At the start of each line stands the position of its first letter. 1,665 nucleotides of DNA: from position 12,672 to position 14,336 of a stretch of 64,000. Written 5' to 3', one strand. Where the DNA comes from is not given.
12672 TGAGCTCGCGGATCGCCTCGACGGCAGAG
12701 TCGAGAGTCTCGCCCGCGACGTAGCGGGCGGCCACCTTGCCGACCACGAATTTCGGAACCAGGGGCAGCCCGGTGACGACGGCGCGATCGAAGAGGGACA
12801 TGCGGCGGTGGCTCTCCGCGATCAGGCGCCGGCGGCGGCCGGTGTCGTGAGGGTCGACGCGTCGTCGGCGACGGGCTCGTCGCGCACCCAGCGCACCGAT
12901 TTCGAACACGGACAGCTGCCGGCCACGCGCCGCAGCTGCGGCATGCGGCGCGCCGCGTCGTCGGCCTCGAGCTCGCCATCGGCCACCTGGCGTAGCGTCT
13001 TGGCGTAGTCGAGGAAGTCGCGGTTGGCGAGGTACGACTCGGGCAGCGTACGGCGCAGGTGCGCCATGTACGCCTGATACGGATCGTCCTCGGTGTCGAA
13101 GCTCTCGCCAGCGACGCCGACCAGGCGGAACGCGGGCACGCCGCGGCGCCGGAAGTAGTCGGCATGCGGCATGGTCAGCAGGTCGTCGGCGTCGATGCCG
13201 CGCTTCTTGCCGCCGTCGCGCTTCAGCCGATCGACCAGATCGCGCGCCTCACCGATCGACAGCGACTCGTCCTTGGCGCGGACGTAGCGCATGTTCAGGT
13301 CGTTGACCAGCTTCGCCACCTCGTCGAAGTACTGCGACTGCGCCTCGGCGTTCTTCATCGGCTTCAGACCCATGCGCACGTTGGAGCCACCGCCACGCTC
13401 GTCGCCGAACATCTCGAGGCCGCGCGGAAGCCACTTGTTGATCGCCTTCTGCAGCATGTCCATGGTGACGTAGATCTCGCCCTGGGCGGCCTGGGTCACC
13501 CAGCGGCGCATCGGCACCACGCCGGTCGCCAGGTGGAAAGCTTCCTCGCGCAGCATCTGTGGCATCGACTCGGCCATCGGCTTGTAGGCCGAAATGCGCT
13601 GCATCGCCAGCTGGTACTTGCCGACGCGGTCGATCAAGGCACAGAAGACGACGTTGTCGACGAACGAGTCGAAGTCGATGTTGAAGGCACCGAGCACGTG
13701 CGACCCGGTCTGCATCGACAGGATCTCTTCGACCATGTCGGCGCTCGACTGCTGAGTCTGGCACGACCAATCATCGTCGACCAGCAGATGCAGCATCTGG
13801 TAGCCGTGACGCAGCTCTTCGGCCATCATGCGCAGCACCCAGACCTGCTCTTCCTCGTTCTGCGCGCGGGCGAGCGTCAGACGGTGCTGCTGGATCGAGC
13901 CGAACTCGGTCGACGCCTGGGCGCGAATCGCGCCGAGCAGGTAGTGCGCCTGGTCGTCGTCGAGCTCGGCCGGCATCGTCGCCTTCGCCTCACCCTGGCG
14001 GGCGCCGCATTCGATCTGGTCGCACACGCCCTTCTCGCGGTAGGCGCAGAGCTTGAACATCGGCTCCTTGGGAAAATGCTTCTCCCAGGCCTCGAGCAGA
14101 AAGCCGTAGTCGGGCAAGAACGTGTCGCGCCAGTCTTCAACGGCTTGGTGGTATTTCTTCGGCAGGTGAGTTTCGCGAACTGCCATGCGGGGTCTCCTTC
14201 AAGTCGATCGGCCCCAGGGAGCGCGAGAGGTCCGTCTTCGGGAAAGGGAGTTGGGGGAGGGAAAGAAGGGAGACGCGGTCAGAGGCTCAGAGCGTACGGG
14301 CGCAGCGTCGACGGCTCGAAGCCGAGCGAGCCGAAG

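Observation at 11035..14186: Orphan BoxB-like di-iron oxygenase in an operon with proline dehydrogenase and P5C reductase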

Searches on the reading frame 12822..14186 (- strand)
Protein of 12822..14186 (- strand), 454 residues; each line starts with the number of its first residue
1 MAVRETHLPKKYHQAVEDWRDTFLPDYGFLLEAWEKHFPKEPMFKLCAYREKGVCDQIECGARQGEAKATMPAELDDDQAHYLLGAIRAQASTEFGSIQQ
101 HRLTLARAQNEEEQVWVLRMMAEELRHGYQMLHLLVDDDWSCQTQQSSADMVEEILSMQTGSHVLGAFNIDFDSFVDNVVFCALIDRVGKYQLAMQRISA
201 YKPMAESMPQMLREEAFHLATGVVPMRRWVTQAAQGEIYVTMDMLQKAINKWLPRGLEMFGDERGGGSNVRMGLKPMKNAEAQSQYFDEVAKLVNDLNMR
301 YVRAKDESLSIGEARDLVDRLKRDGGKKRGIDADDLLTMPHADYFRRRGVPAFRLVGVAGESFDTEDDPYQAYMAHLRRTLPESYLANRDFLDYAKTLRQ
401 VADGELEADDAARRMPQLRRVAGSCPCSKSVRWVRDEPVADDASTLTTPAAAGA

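Call 3: search_protein_families(library=pfam, proteins=[window:12822-14186:-], max_evalue=0.01)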
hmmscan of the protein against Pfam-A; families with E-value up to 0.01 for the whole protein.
window:12822-14186:- (454 aa): 1 family
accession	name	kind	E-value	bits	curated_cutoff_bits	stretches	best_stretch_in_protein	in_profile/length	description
PF05138.18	PaaA_PaaC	-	1.1e-10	41.6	28.5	1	91-300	26-224/263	Phenylacetic acid catabolic protein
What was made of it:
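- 12822..14186 (-): 454-aa BoxB-like ferritin-fold di-iron protein, a presumed acyl-CoA oxygenase. Pfam PaaA_PaaC at 41.6 bits against a cut-off of 28.5 (call 3).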

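Call 4: search_protein_families(library=ncbifam, proteins=[window:12822-14186:-], max_evalue=0.01)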
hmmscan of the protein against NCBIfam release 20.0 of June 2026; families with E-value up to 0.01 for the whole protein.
window:12822-14186:- (454 aa): 3 families
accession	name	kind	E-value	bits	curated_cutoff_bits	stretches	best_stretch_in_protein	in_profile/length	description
TIGR03225.1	benzo_boxB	equivalog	9e-14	51.1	499.1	1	57-235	85-259/471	benzoyl-CoA 2,3-epoxidase subunit BoxB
TIGR02156.2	PA_CoA_Oxy1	equivalog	1.8e-09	37.1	280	1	66-313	12-243/289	1,2-phenylacetyl-CoA epoxidase subunit PaaA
TIGR02158.1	PA_CoA_Oxy3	equivalog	0.00018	21.4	133.35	1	177-296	81-194/237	1,2-phenylacetyl-CoA epoxidase subunit PaaC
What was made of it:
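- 12822..14186 (-): TIGR03225 BoxB at 51 bits against 499 (call 4).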

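Call 5: search_solved_structures(query=window:12822-14186:-, max_evalue=1, show_alignments=2)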
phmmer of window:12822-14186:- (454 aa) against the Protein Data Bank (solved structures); distinct sequences matched with E-value up to 1: 5.
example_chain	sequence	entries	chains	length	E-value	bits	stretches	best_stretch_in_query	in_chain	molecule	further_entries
4mud_A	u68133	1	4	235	1.3e-14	57.2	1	72-260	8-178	Ring oxydation complex/ phenylacetic acid degradation related protein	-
3per_A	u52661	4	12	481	1.7e-08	37.1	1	83-230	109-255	Benzoyl-CoA oxygenase component B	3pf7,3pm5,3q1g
4ii4_A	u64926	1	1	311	0.00033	22.9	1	164-299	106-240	1,2-phenylacetyl-CoA epoxidase, subunit A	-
4iit_A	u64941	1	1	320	0.00033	22.9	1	150-299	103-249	Phenylacetate-CoA oxygenase subunit PaaA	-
3pvr_A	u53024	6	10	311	0.00047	22.4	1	165-299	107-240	Phenylacetic acid degradation protein paaA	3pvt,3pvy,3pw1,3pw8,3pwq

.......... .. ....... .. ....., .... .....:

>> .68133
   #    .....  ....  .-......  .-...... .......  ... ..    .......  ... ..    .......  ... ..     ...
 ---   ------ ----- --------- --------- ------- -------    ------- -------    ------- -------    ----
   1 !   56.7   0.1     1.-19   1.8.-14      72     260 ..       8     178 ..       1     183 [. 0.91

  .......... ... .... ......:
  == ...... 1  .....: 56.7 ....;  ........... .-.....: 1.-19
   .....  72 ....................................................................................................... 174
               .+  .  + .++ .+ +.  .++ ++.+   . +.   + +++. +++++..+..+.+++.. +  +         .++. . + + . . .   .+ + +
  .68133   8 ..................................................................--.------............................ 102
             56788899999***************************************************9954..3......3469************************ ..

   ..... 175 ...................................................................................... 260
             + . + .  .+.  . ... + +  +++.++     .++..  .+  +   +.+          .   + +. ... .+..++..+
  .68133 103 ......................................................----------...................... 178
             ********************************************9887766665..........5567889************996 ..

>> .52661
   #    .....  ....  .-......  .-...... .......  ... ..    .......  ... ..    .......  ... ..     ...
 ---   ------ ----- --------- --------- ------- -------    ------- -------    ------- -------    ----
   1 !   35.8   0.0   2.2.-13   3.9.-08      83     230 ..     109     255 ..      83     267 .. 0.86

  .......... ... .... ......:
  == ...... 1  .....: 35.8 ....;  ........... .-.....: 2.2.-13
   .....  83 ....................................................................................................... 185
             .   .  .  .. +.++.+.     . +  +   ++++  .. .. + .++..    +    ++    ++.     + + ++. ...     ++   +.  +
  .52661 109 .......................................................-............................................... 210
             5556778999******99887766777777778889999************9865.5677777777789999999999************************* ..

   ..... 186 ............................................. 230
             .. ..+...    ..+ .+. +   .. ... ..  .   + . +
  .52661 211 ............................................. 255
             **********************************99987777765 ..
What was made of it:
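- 13608..13634 (-): I185-D186-R-V-G-K-Y-Q-L. D186 is an iron ligand. Aligns to BoxB T210-D211-R-D-G-K-F-Q-L (call 5).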

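Call 6: find_homologous_proteins(query=window:12822-14186:-)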
Query window:12822-14186:- (454 aa): 2613 proteins with E <= 0.001 among 6918 candidates; the best 120 are listed.
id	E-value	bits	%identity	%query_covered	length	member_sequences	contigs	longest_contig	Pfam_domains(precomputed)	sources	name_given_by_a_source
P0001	0.0e+0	1041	100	100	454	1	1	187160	PF05138.19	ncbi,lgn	ncbi:MAG: Phenylacetic acid catabolic protein [Acidobacteriota bacterium]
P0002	3.0e-264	895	85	99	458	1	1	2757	PF05138.19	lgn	-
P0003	2.8e-247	839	82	98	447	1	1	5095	PF05138.19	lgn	-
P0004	7.8e-246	834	81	98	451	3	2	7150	PF05138.19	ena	-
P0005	1.4e-244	830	79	100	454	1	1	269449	PF05138.19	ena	-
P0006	2.3e-244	829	80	98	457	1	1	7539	PF05138.19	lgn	-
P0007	6.8e-244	828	80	97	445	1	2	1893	PF05138.19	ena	-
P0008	8.9e-244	827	80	98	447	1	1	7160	PF05138.19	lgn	-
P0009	9.0e-244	827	79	100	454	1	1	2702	PF05138.19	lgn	-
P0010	2.2e-242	823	80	97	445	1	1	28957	PF05138.19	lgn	-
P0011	3.8e-242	822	79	98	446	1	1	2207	PF05138.19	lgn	-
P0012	5.9e-242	821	79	99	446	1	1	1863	PF05138.19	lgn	-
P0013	6.5e-242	821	80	97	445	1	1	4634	PF05138.19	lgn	-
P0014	1.0e-241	821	80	97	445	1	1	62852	PF05138.19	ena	-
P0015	1.0e-241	821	79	100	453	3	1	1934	PF05138.19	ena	-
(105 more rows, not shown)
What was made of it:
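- Public records name relatives 'phenylacetic acid catabolic protein' or '1,2-phenylacetyl-CoA epoxidase catalytic subunit' (call 6).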

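Call 8: find_related_loci(query=window:12822-14186:-, collection=genome_contigs, flank=8000)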
Query window:12822-14186:- (454 aa) in genome_contigs; peptide patterns used: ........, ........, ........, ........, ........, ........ (x = any residue, [..] = any of these).
214 stretches matched a pattern; 166 encode a relative of the query (tblastn E <= 1e-3); the best 80 are kept; 80 distinct loci.
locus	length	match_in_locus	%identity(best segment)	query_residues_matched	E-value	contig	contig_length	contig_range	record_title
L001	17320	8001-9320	80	1-441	0e+0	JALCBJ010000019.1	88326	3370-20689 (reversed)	MAG: Thermoanaerobaculia bacterium isolate IB1_shallow_metabat_bins_2.tsv.009 NODE_54_length_88326_cov_17.770423, whole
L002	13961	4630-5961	78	1-448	0e+0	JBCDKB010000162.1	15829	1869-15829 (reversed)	MAG: Acidobacteriota bacterium isolate P01_H01_bin.49 k141_1322419_length_15829_cov_15.7538, whole genome shotgun sequen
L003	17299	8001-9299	80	1-437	0e+0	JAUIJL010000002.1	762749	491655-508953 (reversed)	MAG: Thermoanaerobaculia bacterium isolate Co_bin.310 NODE_41_length_762749_cov_4.735189, whole genome shotgun sequence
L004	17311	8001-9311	79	1-441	0e+0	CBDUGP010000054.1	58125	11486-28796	MAG TPA_asm: uncultured bacterium isolate SRR22808116_maxbin2_13 genome assembly, contig: ERZ25043450.177, whole genome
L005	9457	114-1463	71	1-454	0e+0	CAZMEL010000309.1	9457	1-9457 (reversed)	MAG TPA_asm: uncultured Thermoanaerobaculia bacterium isolate binchicken_co237_100 genome assembly, contig: NODE_4015_le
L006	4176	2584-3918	71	1-449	0e+0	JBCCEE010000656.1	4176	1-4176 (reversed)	MAG: Acidobacteriota bacterium isolate P01_B01_bin.10 k141_3777472_length_4176_cov_25.3916, whole genome shotgun sequenc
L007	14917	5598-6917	71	1-445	0e+0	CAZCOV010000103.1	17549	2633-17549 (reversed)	MAG TPA_asm: uncultured Thermoanaerobaculia bacterium isolate SRP237561_co1_143 genome assembly, contig: NODE_5494_lengt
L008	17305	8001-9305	71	1-439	0e+0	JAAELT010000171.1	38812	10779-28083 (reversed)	MAG: bacterium isolate Bpl_12 BplG_CONTIG1562857, whole genome shotgun sequence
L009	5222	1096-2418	71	1-445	0e+0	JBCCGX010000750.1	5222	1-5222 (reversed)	MAG: Acidobacteriota bacterium isolate P01_B01_bin.53 k141_239549_length_5222_cov_50.4698, whole genome shotgun sequence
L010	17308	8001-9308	70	1-440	0e+0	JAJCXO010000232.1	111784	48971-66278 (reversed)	MAG: Acidobacteriota bacterium isolate OFTM223 OFTM223_231, whole genome shotgun sequence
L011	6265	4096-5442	68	1-454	0e+0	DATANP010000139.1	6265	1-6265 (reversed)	MAG TPA_asm: Thermoanaerobaculia bacterium isolate SMAG_U7022 k141_636886, whole genome shotgun sequence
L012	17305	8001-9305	69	1-440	0e+0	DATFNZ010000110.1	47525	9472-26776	MAG TPA_asm: Thermoanaerobaculia bacterium isolate SMAG_U9264 k141_1703853, whole genome shotgun sequence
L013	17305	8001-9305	72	1-440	0e+0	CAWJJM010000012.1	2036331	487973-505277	MAG: uncultured Acidobacteriota bacterium isolate MFD05684.bin.2.274 genome assembly, contig: contig_91, whole genome sh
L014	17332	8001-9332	68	1-454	0e+0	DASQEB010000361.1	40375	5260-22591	MAG TPA_asm: Thermoanaerobaculia bacterium isolate SMAG_U11742 k141_1155292, whole genome shotgun sequence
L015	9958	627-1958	70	1-450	0e+0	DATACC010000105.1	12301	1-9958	MAG TPA_asm: Thermoanaerobaculia bacterium isolate SMAG_U6714 k141_1304449, whole genome shotgun sequence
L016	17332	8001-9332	67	1-454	0e+0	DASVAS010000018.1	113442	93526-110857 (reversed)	MAG TPA_asm: Thermoanaerobaculia bacterium isolate SMAG_U1959 k141_1386352, whole genome shotgun sequence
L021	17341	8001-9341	66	1-452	0e+0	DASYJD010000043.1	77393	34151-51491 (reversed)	MAG TPA_asm: Thermoanaerobaculia bacterium isolate SMAG_U4286 k141_1115331, whole genome shotgun sequence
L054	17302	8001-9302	66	1-438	0e+0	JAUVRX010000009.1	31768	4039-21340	MAG: Acidobacteriota bacterium isolate CSMAG_725 CSMAG_725_k127_2849611_length_31768_cov_15.1293, whole genome shotgun s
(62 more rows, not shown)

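Call 10: search_protein_representatives(protein=window:12822-14186:-)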
Query: 454 residues. Proteins with E-value up to 0.001 (for the whole library): 416; up to 1e-10: 201; up to 1e-30: 55. The best 150 are listed.
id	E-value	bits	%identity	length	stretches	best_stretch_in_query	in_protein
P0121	1.8e-156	537.9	70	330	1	2-327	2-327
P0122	4.1e-154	530.1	53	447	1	2-450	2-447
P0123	1.5e-137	475.5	53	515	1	2-444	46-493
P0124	4.7e-100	352.0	63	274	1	8-261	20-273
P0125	3.1e-96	339.4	75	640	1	117-318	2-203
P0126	1.6e-93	330.5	53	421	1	121-441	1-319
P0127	1.1e-85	304.6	69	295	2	158-312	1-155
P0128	4.0e-81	289.6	39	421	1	9-398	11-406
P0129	7.4e-81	288.7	55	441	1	118-427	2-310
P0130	4.6e-80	286.1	68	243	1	151-355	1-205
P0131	2.2e-79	283.9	67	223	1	158-366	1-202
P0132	8.0e-75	268.8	41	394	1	3-395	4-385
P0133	4.6e-73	263.0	59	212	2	121-281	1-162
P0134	2.7e-70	253.9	51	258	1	208-448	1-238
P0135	1.5e-68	248.1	64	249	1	58-232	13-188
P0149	9.5e-49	182.9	40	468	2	119-354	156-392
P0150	1.6e-44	168.9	35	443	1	10-401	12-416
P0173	9.4e-32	126.9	35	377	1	53-304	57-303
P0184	5.9e-28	114.4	36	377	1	80-269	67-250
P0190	2.0e-26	109.3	32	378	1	16-298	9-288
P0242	2.3e-17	79.5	33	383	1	58-268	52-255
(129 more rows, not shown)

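Call 13: find_encoding_contigs(protein=P0128, flank=8000, max_places=4)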
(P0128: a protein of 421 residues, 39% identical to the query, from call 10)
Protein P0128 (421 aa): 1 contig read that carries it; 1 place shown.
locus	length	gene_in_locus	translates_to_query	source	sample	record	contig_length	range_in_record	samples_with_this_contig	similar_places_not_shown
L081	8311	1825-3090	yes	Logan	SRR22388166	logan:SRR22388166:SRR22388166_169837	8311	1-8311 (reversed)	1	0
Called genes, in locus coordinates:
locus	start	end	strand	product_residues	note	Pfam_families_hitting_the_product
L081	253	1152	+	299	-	PF00849:PseudoU_synth_2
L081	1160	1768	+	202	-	PF00440:TetR_N, PF17932:TetR_C_24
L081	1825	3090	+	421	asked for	PF05138:PaaA_PaaC (weak)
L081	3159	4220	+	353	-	-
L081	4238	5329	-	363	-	-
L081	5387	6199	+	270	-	PF00378:ECH_1, PF16113:ECH_2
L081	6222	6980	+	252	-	PF00378:ECH_1, PF16113:ECH_2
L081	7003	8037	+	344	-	PF08240:ADH_N, PF00107:ADH_zinc_N, PF13602:ADH_zinc_N_2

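Call 14: find_encoding_contigs(protein=P0150, flank=8000, max_places=4)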
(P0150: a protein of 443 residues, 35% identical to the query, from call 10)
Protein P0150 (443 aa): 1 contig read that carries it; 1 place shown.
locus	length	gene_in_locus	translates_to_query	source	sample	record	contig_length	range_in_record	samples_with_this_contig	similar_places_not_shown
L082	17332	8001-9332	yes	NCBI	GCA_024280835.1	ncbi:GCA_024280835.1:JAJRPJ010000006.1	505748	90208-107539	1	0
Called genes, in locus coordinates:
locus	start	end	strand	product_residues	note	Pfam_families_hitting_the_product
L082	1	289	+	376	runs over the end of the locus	PF01244:Peptidase_M19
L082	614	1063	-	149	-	PF12840:HTH_20, PF01022:HTH_5, PF12802:MarR_2 (weak)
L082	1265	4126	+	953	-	PF00246:Peptidase_M14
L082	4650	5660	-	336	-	PF01584:CheW, PF00072:Response_reg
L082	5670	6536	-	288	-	PF00512:HisKA, PF02518:HATPase_c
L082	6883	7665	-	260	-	PF00378:ECH_1, PF16113:ECH_2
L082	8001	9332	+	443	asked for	PF05138:PaaA_PaaC (weak)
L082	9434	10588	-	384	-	PF00150:Cellulase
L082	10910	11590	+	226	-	PF00440:TetR_N, PF16925:TetR_C_13, PF21993:TetR_C_13_2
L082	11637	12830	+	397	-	PF25917:BSH_RND (weak), PF25973:BSH_CzcB, PF25954:Beta-barrel_RND_2, PF25989:YknX_C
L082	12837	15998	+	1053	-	PF00873:ACR_tran, PF03176:MMPL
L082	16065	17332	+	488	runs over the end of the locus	PF02321:OEP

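Call 15: find_encoding_contigs(protein=P0132, flank=8000, max_places=4)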
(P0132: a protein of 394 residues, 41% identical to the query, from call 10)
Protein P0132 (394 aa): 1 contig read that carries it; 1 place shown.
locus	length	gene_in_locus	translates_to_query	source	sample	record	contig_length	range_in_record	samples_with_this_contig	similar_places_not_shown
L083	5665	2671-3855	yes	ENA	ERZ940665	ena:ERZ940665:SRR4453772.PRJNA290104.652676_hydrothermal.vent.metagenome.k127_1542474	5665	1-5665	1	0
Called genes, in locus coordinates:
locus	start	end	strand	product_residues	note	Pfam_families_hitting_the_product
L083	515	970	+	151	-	PF01527:HTH_Tnp_1 (faint), PF13384:HTH_23, PF13518:HTH_28, PF13551:HTH_29, PF13565:HTH_32, PF01498:HTH_Tnp_Tc3_2 (weak)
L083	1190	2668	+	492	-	PF00378:ECH_1, PF16113:ECH_2, PF00378:ECH_1 (weak)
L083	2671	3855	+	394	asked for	PF05138:PaaA_PaaC (weak)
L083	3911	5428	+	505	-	PF00070:Pyr_redox (faint), PF01266:DAO (faint), PF01494:FAD_binding_3 (faint), PF07992:Pyr_redox_2 (faint), PF12831:FAD_oxidored (faint), PF04820:Trp_halogenase (weak)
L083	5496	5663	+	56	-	?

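Call 16: find_encoding_contigs(protein=P0149, flank=8000, max_places=4)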
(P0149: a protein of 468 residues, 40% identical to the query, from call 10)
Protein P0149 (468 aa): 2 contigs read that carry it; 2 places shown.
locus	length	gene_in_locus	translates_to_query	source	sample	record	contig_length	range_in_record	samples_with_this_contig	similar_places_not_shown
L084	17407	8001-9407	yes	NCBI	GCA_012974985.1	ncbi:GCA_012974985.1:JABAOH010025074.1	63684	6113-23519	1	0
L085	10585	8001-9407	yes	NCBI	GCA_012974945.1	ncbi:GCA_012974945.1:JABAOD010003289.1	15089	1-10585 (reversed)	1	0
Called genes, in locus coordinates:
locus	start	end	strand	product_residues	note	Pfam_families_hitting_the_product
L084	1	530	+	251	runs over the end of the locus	PF02517:Rce1-like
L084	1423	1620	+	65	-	-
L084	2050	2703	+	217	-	PF04214:DUF411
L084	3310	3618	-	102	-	PF03992:ABM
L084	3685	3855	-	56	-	PF01169:GDT1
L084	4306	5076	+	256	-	PF24280:HVO_A0563_N, PF04967:HTH_10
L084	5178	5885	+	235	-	PF24280:HVO_A0563_N (weak), PF04967:HTH_10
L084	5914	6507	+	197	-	PF00583:Acetyltransf_1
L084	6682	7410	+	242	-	PF09365:DUF2461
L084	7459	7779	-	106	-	-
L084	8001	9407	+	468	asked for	-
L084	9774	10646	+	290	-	PF01972:SDH_protease, PF25145:NfeD1b_N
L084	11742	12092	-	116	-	PF01521:Fe-S_biosyn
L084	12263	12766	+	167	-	PF24273:TRASH_HVO_1752_C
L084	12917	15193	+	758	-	PF00403:HMA (faint), PF00122:E1-E2_ATPase, PF00702:Hydrolase, PF08282:Hydrolase_3 (faint)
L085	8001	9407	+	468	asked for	-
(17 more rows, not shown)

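Call 17: find_encoding_contigs(protein=P0122, flank=8000, max_places=4)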
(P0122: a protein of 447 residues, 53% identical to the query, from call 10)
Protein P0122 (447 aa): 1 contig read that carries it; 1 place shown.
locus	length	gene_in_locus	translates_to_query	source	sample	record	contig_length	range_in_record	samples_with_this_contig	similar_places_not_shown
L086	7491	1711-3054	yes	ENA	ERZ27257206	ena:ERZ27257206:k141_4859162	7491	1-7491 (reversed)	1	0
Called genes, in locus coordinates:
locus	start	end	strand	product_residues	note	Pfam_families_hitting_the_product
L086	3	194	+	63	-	?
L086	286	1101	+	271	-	PF13860:FlgD_ig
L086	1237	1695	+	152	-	PF00583:Acetyltransf_1, PF13508:Acetyltransf_7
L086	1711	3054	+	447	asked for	PF05138:PaaA_PaaC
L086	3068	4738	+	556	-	PF00343:Phosphorylase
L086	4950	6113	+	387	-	PF03446:NAD_binding_2 (faint), PF07736:CM_1, PF03807:F420_oxidored, PF02153:PDH_N, PF20463:PDH_C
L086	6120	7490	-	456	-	?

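Call 18: find_encoding_contigs(protein=P0123, flank=8000, max_places=3)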
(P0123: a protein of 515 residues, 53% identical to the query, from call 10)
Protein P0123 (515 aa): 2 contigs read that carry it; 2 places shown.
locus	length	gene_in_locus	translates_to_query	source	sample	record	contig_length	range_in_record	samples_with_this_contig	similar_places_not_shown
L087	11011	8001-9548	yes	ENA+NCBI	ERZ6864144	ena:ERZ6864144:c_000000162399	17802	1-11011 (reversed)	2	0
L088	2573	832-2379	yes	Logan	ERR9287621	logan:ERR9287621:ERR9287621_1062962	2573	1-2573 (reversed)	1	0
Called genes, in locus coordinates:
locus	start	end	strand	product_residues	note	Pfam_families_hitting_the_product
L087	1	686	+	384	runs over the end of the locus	PF03193:RsgA_GTPase, PF00005:ABC_tran, PF01926:MMR_HSR1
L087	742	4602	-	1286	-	-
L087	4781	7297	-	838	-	PF22612:GH113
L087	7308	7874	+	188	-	PF00578:AhpC-TSA (weak), PF08534:Redoxin, PF13098:Thioredoxin_2 (weak)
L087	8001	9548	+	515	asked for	PF05138:PaaA_PaaC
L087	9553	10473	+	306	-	PF01619:Pro_dh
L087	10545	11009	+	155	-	?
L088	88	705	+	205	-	PF00578:AhpC-TSA (weak), PF08534:Redoxin, PF13098:Thioredoxin_2 (weak)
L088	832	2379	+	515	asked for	PF05138:PaaA_PaaC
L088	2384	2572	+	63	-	?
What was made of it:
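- It also occurs in a basal lineage that lacks the GNAT, with a 4-nt gap (call 18). The pair also occurs in the roughly 50%-identical P0123 lineage with a 4-nt gap and without the GNAT (call 18).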

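Call 19: find_encoding_contigs(protein=P0173, flank=8000, max_places=3)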
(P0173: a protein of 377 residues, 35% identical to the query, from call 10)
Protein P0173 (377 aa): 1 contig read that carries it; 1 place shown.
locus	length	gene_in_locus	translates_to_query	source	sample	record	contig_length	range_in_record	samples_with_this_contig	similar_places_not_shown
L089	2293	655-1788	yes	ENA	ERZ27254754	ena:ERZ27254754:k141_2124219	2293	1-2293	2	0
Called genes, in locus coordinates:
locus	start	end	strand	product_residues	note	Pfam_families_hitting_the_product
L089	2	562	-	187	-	?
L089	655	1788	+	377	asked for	PF05138:PaaA_PaaC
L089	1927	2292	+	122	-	?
